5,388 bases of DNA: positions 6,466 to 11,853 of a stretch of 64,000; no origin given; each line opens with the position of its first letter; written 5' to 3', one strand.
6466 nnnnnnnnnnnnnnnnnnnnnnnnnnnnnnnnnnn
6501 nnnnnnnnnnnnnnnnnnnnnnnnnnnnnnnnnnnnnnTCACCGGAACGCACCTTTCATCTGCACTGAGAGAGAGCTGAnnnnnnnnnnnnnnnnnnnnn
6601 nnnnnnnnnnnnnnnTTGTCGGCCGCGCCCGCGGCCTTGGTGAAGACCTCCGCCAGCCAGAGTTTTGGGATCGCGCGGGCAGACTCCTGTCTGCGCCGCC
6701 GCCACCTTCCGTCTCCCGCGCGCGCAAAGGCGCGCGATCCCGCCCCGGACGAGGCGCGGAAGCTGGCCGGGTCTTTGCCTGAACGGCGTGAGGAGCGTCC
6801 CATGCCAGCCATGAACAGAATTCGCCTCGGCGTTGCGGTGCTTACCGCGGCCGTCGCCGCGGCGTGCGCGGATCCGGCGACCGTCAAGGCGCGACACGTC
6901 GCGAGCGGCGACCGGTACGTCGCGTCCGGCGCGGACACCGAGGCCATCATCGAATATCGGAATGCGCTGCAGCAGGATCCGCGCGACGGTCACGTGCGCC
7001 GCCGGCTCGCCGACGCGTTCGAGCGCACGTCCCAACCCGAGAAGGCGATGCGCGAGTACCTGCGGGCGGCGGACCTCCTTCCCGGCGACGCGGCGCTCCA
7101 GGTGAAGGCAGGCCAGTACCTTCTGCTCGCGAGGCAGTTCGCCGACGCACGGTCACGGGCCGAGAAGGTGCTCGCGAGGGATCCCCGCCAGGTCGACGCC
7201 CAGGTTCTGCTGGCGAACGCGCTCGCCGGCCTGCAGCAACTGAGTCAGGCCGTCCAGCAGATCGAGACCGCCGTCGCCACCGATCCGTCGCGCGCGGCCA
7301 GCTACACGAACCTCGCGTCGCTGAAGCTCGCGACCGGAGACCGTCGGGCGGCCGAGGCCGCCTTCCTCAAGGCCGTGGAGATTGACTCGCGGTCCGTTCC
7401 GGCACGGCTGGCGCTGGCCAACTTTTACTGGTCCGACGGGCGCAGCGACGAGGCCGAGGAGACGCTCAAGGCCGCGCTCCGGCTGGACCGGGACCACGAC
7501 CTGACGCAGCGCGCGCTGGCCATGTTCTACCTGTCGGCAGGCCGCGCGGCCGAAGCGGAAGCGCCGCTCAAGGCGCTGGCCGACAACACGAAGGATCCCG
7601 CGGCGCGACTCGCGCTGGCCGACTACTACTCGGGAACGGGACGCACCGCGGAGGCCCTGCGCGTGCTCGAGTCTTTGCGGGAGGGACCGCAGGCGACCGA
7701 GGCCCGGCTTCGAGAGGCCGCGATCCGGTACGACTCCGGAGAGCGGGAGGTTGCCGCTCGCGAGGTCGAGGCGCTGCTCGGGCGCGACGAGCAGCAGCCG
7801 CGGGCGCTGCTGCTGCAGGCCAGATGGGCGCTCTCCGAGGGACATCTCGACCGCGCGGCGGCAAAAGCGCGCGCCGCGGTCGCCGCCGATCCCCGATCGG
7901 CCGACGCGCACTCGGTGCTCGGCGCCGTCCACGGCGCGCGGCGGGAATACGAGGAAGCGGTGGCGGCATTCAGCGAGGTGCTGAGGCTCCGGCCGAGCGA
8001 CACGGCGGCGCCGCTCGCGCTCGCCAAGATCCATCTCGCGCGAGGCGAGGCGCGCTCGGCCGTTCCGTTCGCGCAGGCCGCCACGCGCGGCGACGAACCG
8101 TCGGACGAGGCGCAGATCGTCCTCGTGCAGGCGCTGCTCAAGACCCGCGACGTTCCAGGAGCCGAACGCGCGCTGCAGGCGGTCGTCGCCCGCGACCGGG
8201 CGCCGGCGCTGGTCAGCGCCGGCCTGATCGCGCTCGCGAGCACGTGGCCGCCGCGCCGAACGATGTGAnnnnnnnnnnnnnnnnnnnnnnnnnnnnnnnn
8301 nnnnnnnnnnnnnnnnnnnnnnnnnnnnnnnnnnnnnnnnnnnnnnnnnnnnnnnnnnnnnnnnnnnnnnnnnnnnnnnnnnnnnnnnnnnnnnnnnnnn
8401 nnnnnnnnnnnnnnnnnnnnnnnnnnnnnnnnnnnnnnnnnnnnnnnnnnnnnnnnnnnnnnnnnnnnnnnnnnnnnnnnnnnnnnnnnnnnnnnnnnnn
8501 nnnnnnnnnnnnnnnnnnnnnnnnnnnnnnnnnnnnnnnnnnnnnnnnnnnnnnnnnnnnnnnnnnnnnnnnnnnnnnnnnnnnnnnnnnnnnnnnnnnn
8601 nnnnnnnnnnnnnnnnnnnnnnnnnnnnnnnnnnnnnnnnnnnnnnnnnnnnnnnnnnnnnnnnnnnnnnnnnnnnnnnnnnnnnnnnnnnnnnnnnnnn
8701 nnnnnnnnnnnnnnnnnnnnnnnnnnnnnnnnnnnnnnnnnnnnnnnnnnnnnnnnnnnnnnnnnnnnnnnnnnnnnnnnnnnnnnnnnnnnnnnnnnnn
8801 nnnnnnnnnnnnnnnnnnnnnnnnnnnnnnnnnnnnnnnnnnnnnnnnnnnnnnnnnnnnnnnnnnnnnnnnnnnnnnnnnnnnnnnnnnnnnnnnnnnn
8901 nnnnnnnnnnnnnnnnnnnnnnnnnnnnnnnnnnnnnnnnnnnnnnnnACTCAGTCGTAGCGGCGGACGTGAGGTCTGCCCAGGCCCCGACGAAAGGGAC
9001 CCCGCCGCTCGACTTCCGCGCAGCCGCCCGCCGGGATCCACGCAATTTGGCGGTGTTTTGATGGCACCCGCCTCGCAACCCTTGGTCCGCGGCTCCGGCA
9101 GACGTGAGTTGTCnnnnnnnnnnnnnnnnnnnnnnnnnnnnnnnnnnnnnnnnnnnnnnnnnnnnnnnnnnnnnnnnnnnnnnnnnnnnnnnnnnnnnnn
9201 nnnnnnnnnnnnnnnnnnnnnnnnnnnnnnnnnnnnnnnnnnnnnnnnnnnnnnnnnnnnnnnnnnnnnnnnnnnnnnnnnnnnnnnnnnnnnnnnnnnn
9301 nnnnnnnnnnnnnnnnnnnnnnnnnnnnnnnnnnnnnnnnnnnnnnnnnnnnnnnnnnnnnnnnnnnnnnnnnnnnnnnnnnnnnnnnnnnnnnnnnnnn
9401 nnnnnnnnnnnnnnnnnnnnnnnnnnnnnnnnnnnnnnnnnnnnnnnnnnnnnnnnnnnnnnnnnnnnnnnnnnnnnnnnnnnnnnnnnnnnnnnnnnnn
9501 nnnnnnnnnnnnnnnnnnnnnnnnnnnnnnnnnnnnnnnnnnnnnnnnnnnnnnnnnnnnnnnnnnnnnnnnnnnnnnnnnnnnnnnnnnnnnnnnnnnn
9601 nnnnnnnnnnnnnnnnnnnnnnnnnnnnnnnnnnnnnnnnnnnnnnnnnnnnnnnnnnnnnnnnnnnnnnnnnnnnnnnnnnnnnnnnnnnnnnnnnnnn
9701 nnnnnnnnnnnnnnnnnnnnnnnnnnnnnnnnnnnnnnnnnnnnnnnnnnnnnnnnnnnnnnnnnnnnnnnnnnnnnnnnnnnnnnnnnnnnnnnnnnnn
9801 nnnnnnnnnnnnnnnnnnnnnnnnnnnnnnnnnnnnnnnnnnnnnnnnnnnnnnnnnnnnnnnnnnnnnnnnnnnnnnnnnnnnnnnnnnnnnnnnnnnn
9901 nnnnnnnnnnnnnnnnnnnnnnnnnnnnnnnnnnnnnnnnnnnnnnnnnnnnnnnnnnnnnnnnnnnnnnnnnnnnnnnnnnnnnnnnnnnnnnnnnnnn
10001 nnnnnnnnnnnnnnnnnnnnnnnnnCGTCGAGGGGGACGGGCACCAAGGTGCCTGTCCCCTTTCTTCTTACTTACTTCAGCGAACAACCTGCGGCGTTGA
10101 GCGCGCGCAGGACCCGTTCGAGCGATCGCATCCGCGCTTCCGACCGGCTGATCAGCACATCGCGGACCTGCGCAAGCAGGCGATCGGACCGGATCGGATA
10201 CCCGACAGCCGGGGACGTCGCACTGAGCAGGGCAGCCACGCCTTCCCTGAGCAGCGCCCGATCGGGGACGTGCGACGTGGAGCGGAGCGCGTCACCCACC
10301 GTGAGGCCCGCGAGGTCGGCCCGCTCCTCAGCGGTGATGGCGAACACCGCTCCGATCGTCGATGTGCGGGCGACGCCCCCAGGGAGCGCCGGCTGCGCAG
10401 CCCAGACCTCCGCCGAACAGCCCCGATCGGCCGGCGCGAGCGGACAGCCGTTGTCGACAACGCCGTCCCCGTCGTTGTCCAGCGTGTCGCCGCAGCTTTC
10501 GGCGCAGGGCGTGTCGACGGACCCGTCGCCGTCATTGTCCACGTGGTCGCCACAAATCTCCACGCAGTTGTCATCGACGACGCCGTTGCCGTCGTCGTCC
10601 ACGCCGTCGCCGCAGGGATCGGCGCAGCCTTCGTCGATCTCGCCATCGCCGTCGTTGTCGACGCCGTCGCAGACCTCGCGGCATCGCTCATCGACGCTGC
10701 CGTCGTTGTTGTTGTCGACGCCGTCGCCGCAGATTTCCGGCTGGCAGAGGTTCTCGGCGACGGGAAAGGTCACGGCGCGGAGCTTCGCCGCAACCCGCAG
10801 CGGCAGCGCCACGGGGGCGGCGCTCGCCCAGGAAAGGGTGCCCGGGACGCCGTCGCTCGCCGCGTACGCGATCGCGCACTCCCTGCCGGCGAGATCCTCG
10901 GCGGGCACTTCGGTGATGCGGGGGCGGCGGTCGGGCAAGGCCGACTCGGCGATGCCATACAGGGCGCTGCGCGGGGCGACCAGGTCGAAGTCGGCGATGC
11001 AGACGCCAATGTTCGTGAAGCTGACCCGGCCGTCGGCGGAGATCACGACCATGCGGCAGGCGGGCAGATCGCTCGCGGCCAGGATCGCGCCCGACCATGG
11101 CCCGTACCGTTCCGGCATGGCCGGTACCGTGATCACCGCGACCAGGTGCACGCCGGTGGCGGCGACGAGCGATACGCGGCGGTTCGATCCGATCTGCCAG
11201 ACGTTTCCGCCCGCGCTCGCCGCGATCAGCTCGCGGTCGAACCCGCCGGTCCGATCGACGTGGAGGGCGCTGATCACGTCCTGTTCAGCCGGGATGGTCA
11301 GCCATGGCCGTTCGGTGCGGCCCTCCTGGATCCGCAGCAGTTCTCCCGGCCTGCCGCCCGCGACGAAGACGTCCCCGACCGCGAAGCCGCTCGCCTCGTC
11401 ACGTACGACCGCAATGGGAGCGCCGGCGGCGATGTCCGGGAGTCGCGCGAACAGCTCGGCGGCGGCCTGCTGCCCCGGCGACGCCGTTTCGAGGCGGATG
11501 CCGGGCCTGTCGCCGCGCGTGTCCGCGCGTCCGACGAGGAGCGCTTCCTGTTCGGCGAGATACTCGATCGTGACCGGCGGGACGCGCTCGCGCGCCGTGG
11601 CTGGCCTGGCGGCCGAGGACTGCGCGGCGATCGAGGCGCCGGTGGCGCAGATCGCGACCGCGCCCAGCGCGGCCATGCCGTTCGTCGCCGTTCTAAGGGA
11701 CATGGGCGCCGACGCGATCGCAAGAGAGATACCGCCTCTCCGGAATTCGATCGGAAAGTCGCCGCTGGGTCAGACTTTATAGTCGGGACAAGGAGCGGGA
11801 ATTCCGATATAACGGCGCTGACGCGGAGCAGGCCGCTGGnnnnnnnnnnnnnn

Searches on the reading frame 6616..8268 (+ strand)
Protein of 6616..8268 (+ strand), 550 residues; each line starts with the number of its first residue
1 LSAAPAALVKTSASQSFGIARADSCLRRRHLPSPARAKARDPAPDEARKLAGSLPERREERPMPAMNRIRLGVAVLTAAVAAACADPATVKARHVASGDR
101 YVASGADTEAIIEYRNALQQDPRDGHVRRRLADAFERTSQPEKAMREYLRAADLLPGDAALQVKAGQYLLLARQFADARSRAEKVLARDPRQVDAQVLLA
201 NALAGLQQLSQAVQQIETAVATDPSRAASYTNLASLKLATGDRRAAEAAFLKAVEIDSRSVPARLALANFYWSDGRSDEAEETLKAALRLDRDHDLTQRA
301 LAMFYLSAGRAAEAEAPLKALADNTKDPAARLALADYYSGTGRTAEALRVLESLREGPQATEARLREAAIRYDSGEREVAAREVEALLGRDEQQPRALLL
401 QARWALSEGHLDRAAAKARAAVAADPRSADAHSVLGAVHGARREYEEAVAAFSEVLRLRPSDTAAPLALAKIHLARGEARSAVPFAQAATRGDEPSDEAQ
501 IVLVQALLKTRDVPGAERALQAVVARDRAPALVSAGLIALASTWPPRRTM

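Call 7: search_protein_families(library=ncbifam, proteins=[window:6616-8268:+], max_evalue=0.00001)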
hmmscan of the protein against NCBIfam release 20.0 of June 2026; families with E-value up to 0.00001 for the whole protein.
window:6616-8268:+ (550 aa): 16 families
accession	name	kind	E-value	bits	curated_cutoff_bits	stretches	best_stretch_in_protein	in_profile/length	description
TIGR02917.1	PEP_TPR_lipo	equivalog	1.1e-45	155.8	312.2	1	76-521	8-455/899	XrtA/PEP-CTERM system TPR-repeat protein PrsT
TIGR02521.1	type_IV_pilW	equivalog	5.5e-25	88.3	154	2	86-161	26-101/234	type IV pilus biogenesis/stability protein PilW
NF040959.1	MamA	equivalog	8.3e-24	84.2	200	1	97-257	43-203/204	magnetosome protein MamA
NF033762.1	social_mot_Tgl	equivalog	1.1e-17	64.2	225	2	209-385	47-228/252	social motility TPR repeat lipoprotein Tgl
NF033920.0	C39_PA2778_fam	equivalog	8.5e-15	54.9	150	1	163-256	160-253/255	PA2778 family cysteine peptidase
TIGR02552.1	LcrH_SycD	equivalog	1e-14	54.4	104.8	1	387-500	10-123/136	SycD/LcrH family type III secretion system chaperone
NF008756.0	PRK11788.1-4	equivalog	2.9e-12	46.3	474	0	226-349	179-303/389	lipopolysaccharide assembly protein LapB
NF008520.0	PRK11447.1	equivalog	6e-12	44.2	858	0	274-432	474-640/1157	cellulose synthase complex outer membrane protein BcsC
TIGR02795.1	tol_pal_ybgF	equivalog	2.1e-10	41.2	90.1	0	425-475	35-85/119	tol-pal system protein YbgF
NF008757.0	PRK11788.1-5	equivalog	2.9e-10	39.8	363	1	227-361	180-316/388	lipopolysaccharide assembly protein LapB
NF052415.1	T3SS_chap_SctY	equivalog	2.7e-09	37.5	70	0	266-352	11-101/106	type III secretion apparatus assembly chaperone SctY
NF033758.1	gliding_GltE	equivalog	2.7e-09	36.5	225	0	105-291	134-320/411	adventurous gliding motility TPR repeat lipoprotein GltE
NF008391.2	PRK11189.1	equivalog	1.2e-07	31.5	250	0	205-368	79-239/297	lipoprotein NlpI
NF047371.1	FlcA_CTERM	equivalog_domain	1.2e-07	30.7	300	0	411-482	455-526/646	periplasmic flagellar collar protein FlcA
NF008755.0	PRK11788.1-3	equivalog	5.1e-06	26.1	430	0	244-422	53-241/388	lipopolysaccharide assembly protein LapB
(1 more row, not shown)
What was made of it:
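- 6678..6695 (+): Near-perfect dyad, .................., 86 nt upstream of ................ (6764..6779). The promoter serves the PrsT-like TPR lipoprotein gene. TIGR02917 partial match (call 7).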

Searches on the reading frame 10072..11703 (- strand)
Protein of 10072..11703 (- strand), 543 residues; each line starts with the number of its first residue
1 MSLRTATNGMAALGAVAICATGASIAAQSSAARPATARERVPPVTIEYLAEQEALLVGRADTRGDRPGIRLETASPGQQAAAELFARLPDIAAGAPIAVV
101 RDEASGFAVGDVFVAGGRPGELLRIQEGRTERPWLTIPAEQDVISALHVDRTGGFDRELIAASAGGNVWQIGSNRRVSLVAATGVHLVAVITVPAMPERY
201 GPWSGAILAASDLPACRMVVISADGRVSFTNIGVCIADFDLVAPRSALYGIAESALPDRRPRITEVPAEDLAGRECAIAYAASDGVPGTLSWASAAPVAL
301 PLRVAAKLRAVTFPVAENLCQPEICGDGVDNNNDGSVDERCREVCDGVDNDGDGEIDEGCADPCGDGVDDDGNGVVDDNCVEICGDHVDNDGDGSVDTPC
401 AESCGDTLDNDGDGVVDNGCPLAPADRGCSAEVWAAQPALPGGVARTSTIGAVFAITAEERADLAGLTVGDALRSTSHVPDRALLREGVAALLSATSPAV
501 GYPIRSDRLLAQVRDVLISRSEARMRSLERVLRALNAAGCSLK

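Call 7: search_protein_families(library=ncbifam, proteins=[window:10072-11703:-], max_evalue=0.00001)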
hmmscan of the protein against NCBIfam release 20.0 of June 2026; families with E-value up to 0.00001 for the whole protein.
window:10072-11703:- (543 aa): 1 family
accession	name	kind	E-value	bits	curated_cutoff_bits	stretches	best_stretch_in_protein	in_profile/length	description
NF033662.1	acid_disulf_rpt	repeat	3.9e-07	29.7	41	0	401-418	4-21/32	acidic double-disulfide repeat-containing protein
